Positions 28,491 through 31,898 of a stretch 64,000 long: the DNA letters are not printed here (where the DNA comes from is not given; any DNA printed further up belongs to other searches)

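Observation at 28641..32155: Rewired uvrC-rapZ-yvcK-whiA block: RapZ reduced to its C-terminal domain, with a 1035-aa zinc-ribbon/cyclase/STAND/TPR protein in the YvcK slot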

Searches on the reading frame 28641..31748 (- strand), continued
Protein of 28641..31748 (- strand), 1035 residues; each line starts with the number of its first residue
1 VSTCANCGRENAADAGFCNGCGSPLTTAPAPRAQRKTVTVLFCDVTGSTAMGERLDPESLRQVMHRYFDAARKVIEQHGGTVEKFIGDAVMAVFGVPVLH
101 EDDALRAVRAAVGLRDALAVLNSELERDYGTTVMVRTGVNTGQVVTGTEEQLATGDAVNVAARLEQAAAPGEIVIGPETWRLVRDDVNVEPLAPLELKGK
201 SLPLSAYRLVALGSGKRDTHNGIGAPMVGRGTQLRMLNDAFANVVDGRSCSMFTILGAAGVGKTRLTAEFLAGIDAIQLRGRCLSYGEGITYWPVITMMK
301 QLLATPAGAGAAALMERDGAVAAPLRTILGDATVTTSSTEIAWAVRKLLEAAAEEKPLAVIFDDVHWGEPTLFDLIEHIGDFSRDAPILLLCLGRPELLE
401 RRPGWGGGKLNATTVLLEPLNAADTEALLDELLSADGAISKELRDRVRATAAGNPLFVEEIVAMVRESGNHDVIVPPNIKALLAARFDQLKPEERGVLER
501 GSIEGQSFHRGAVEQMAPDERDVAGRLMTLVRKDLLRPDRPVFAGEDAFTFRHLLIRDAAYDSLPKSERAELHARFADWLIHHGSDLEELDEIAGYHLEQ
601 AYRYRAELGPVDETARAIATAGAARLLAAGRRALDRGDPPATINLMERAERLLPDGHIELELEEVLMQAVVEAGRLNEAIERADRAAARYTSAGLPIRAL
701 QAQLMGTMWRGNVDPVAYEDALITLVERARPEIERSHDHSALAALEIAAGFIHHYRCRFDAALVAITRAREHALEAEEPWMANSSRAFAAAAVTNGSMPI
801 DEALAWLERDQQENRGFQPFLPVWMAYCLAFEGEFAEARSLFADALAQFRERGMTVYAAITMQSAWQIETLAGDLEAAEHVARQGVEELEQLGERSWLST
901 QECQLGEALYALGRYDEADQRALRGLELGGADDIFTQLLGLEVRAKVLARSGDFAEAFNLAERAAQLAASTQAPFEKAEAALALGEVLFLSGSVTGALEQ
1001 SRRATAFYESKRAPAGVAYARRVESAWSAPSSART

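Call 25: search_protein_families(library=padloc, proteins=[window:28641-31748:-], max_evalue=0.01)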
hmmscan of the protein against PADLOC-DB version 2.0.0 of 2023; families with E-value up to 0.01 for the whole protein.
window:28641-31748:- (1035 aa): 13 families
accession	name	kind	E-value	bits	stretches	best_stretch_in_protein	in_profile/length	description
PDLC02367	PycC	-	2e-20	71.2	1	37-188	43-197/226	-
PDLC00734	PycC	-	4.2e-18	63.6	1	26-189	178-350/374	Pycsar cyclase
PDLC00766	PycC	-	7.5e-16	56.3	1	35-188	41-200/232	Pycsar cyclase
PDLC02370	PycC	-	5.9e-14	50.2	1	38-178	82-233/340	-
PDLC00764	PycC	-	1.2e-10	39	1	35-177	92-247/449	Pycsar cyclase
PDLC02369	PycC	-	3.1e-09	34.8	1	36-187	45-195/248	-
PDLC00765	PycC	-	4.9e-07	27.2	1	37-187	257-416/477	Pycsar cyclase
PDLC02368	PycC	-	1.1e-06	26.4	1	36-167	43-181/234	-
PDLC02366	PycC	-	2.5e-06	24.7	1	35-187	275-437/486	-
PDLC00761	PycC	-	7.1e-05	19.8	1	40-176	108-255/438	Pycsar cyclase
PDLC00767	PycC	-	0.00015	19.2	1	39-106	94-161/337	Pycsar cyclase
PDLC00762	PycC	-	0.0012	15.8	1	62-171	78-195/508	Pycsar cyclase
PDLC00763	PycC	-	0.0025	15.2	1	37-185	53-209/268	Pycsar cyclase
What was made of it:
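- Closest known: Pycsar PycC cyclases and Avs. Same: The cyclase domain hits PycC models (E=2e-20, call 25).
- The cyclase domain hits Pycsar PycC models (call 25).
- Tried and rejected: PADLOC gave only generic PycC domain hits (call 25).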

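Call 26: find_encoding_contigs(protein=P0136, flank=8000, max_places=2)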
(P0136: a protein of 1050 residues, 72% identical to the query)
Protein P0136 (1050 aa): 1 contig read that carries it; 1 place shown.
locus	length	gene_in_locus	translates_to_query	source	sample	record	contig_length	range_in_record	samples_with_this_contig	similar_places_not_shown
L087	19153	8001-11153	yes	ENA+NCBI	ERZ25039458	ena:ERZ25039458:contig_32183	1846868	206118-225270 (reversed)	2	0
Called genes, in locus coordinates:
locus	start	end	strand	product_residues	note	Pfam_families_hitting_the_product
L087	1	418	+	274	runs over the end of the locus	PF01168:Ala_racemase_N, PF00842:Ala_racemase_C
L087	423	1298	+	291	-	PF00795:CN_hydrolase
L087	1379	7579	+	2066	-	PF00580:UvrD-helicase, PF13245:AAA_19, PF13361:UvrD_C, PF22745:Nlig-Ia, PF01653:DNA_ligase_aden, PF03120:OB_DNA_ligase, PF03119:DNA_ligase_ZBD, PF27096:UvrC_M, +6 more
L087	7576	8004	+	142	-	PF22740:PapZ_C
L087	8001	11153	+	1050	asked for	PF00211:Guanylate_cyc, PF13191:AAA_16, PF17874:TPR_MalT (weak)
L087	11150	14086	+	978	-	PF00211:Guanylate_cyc, PF13191:AAA_16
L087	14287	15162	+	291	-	PF14527:LAGLIDADG_WhiA, PF02650:HTH_WhiA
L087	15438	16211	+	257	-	PF02800:Gp_dh_C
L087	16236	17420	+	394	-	PF00162:PGK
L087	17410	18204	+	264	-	PF00121:TIM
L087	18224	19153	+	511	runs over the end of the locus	PF01676:Metalloenzyme, PF06415:iPGM_N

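Call 27: find_encoding_contigs(protein=P0165, flank=8000, max_places=2)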
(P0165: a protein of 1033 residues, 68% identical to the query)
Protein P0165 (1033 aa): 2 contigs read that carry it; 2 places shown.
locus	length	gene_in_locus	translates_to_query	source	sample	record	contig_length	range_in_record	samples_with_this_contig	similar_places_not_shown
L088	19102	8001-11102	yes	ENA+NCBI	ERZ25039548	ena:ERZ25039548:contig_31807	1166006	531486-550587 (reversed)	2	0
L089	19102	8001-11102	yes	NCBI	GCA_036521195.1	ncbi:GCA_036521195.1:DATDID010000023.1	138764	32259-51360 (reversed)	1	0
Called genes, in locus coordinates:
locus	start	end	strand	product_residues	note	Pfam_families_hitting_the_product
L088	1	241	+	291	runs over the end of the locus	PF00795:CN_hydrolase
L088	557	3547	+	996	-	PF00580:UvrD-helicase, PF13245:AAA_19 (weak), PF14890:Intein_splicing (faint), PF13361:UvrD_C, PF13538:UvrD_C_2 (weak)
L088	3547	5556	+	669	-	PF22745:Nlig-Ia, PF01653:DNA_ligase_aden, PF03120:OB_DNA_ligase, PF03119:DNA_ligase_ZBD, PF12826:HHH_2, PF14520:HHH_5 (weak), PF00633:HHH (weak), PF00533:BRCT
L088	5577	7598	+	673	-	PF01541:GIY-YIG, PF27096:UvrC_M, PF02151:UVR (weak), PF14520:HHH_5 (faint), PF22920:UvrC_RNaseH, PF08459:UvrC_RNaseH_dom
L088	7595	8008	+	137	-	PF22740:PapZ_C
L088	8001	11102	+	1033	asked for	PF00211:Guanylate_cyc, PF13191:AAA_16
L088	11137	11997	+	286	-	PF14527:LAGLIDADG_WhiA, PF02650:HTH_WhiA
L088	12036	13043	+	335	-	PF00044:Gp_dh_N, PF02800:Gp_dh_C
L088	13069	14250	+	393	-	PF00162:PGK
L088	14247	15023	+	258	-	PF00121:TIM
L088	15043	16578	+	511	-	PF01676:Metalloenzyme, PF06415:iPGM_N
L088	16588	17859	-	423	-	-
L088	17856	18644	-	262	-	-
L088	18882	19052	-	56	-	-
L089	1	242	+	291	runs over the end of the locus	PF00795:CN_hydrolase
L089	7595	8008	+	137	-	PF22740:PapZ_C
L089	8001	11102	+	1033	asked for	PF00211:Guanylate_cyc, PF13191:AAA_16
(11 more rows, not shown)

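Call 28: find_encoding_contigs(protein=P0176, flank=8000, max_places=2)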
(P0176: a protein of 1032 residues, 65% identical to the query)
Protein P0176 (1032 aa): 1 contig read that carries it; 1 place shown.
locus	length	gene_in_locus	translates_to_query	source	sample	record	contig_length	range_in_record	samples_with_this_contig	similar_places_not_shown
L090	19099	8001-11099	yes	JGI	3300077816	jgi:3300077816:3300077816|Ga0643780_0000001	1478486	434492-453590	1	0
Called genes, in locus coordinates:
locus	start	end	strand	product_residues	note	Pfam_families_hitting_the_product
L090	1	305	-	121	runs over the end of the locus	PF04993:TfoX_N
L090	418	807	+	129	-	PF01042:Ribonuc_L-PSP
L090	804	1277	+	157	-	-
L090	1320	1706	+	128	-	-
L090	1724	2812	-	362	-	PF00871:Acetate_kinase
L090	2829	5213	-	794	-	PF09364:XFP_N, PF03894:XFP, PF09363:XFP_C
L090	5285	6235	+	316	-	PF01545:Cation_efflux, PF16916:ZT_dimer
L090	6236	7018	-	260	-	PF05175:MTS (faint)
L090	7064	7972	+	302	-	PF19459:DUF5996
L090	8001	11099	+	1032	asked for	PF00211:Guanylate_cyc, PF13428:TPR_14 (faint), PF13191:AAA_16, PF13424:TPR_12 (faint), PF07719:TPR_2 (faint), PF13374:TPR_10 (faint), PF14559:TPR_19 (faint)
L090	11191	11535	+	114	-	-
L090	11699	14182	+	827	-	-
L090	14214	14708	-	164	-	PF06210:DUF1003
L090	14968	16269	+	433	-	PF00909:Ammonium_transp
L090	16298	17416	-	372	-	PF03979:Sigma70_r1_1, PF00140:Sigma70_r1_2, PF04542:Sigma70_r2, PF04539:Sigma70_r3, PF02601:Exonuc_VII_L (faint), PF04545:Sigma70_r4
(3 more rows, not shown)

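Call 77: predict_structure(alignment_id=A1)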
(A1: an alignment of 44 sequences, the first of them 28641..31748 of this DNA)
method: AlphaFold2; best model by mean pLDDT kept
length: 1035 residues; sequences in the alignment: 44
mean_pLDDT: 80.3   pTM: 0.57
mean pLDDT of the five models: 80.3, 77.4, 75.2, 75.2, 73.0
residues with pLDDT >= 90: 438; 70-90: 359; 50-70: 144; < 50: 94
segments of 3 or more residues with pLDDT < 50: 28-53, 84-89, 95-101, 143-156, 198-201, 214-224, 286-289, 471-474, 476-479, 538-545, 1031-1035
pLDDT, mean of each block of 10 residues (from residue 1): 71 75 58 37 41 62 79 68 47 45 69 85 83 78 37 43 76 80 73 66 74 45 55 89 91 81 79 87 57 82 78 86 83 74 92 91 84 89 90 83 70 81 80 65 71 68 61 49 56 75 62 74 70 50 48 66 80 89 83 93 87 92 95 89 95 83 91 93 93 93 94 89 96 96 96 95 97 92 90 96 95 82 97 98 96 93 97 97 97 94 98 97 95 94 97 96 97 97 97 96 98 98 85 40
secondary structure, 60 per line:
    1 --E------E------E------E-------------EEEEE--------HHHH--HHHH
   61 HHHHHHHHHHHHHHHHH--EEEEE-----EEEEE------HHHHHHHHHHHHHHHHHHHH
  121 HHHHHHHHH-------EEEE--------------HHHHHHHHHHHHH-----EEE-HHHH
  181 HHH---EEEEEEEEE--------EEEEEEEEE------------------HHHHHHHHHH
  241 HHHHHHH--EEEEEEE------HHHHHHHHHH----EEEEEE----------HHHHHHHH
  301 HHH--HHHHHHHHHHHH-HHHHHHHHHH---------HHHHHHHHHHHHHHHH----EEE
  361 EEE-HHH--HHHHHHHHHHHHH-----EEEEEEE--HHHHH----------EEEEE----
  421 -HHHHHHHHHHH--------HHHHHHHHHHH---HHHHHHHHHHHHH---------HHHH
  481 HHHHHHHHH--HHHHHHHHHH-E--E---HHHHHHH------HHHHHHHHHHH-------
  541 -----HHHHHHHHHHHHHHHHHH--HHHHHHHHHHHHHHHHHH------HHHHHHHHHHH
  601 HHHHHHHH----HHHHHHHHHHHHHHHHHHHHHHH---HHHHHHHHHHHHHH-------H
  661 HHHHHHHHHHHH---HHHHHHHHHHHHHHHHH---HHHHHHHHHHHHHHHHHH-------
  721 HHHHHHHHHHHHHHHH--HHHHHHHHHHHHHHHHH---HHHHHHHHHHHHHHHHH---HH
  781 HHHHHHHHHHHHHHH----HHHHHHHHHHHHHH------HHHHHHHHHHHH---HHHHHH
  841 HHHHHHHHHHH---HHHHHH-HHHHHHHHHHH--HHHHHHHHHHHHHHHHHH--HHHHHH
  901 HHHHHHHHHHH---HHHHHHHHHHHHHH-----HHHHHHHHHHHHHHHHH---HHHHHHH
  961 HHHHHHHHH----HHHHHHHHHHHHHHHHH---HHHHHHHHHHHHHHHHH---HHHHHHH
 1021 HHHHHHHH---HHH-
elements in order (helices of 4 or more, strands of 3 or more residues): E38-42 H51-54 H57-77 E80-84 E90-94 H101-129 E137-140 H155-167 E173-175 H177-183 E187-195 E204-212 H231-247 E250-256 H263-272 E277-282 H293-303 H306-317 H319-328 H338-353 E358-363 H370-382 E388-394 H397-401 E412-416 H422-432 H441-451 H455-467 H477-489 H492-501 H510-516 H523-533 H546-563 H566-583 H590-608 H613-635 H639-652 H660-672 H676-692 H696-713 H721-736 H739-755 H759-775 H779-795 H800-813 H820-831 H835-851 H855-860 H862-872 H875-892 H895-911 H915-928 H934-950 H954-969 H974-990 H994-1010 H1014-1028
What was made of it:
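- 28659..29948 (-): All-helical TPR sensor region (about aa 601-1030), the most divergent part of the protein. AF2 helical repeats with pLDDT above 90 (call 77).
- The active-site loops of the AF2 model have low confidence (call 77).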

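Call 79: fold_search(model_id=the predicted structure, library=pdb)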
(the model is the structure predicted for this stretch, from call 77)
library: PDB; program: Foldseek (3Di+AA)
matches with E <= 10: 1748; with E <= 0.001: 296
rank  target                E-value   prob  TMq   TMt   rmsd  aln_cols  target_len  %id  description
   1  6mfv_A                4.4e-10  1.00  0.17  0.26  29.9       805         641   13  Crystal structure of the Signal Transduction ATPase with Numerous Domains (STAND) protein with a tetratricopeptide rep (released 2019-02-20)
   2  3r5g_B                3.5e-08  1.00  0.16  0.77   4.9       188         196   34  Crystal structure of the adenylyl cyclase CyaB from P. aeruginosa (released 2012-01-11)
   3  8dgc_A                5.0e-08  1.00  0.19  0.11  25.2       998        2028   13  Avs3 bound to phage PhiV-1 terminase (released 2022-08-03)
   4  6fht_B                7.7e-08  1.00  0.16  0.22   4.8       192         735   30  Crystal structure of an artificial phytochrome regulated adenylate/guanylate cyclase in its dark adapted Pr form (released 2018-04-18)
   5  5dse_C                8.7e-08  1.00  0.27  0.36  15.5       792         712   15  Crystal Structure of the TTC7B/Hyccin Complex (released 2015-12-02)
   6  6fht_A                1.2e-07  1.00  0.16  0.22   4.1       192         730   30  Crystal structure of an artificial phytochrome regulated adenylate/guanylate cyclase in its dark adapted Pr form (released 2018-04-18)
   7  3r5g_A                1.3e-07  1.00  0.16  0.77   3.8       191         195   33  Crystal structure of the adenylyl cyclase CyaB from P. aeruginosa (released 2012-01-11)
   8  2w01_A                1.9e-07  1.00  0.16  0.75   4.2       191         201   30  Crystal structure of the guanylyl cyclase Cya2 (released 2008-09-30)
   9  2w01_D                2.6e-07  1.00  0.16  0.76   4.5       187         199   32  Crystal structure of the guanylyl cyclase Cya2 (released 2008-09-30)
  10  9zjs_A                4.0e-07  1.00  0.16  0.16  28.4       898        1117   10  Human sterile alpha motif domain-containing protein 9 (SAMD9), asymmetric dimer "shell" shape (released 2026-02-25)
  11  2w01_B                4.6e-07  1.00  0.16  0.77   4.6       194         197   30  Crystal structure of the guanylyl cyclase Cya2 (released 2008-09-30)
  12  1wc0_B                5.4e-07  1.00  0.15  0.73   4.3       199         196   28  Soluble adenylyl cyclase CyaC from S. platensis in complex with alpha, beta-methylene-ATP (released 2004-12-20)
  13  2w01_C                6.8e-07  1.00  0.16  0.75   4.8       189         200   31  Crystal structure of the guanylyl cyclase Cya2 (released 2008-09-30)
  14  1wc3_B                7.1e-07  1.00  0.15  0.73   3.6       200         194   26  Soluble adenylyl cyclase CyaC from S. platensis in complex with alpha, beta-methylene-ATP and Strontium (released 2004-12-20)
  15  5a7d_H                7.7e-07  1.00  0.14  0.36  15.4       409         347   15  Tetrameric assembly of LGN with Inscuteable (released 2016-08-03)
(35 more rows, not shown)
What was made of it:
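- On STAND NTPase with TPR sensor (MalT clade): The AF2 model shows helical repeats with pLDDT above 90, and the top PDB match is the STAND-TPR protein 6MFV at E=4e-10 (calls 77, 79).
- Closest known: STAND-TPR NTPases of the MalT clade. Same: Best multi-domain structural match (call 79).
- Closest known: Pycsar PycC cyclases and Avs. Same: The overall layout of effector, STAND core and repeat sensor resembles Avs3 (call 79).
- Fold match to the STAND-TPR protein 6MFV (call 79). The model resembles Avs3 (call 79).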
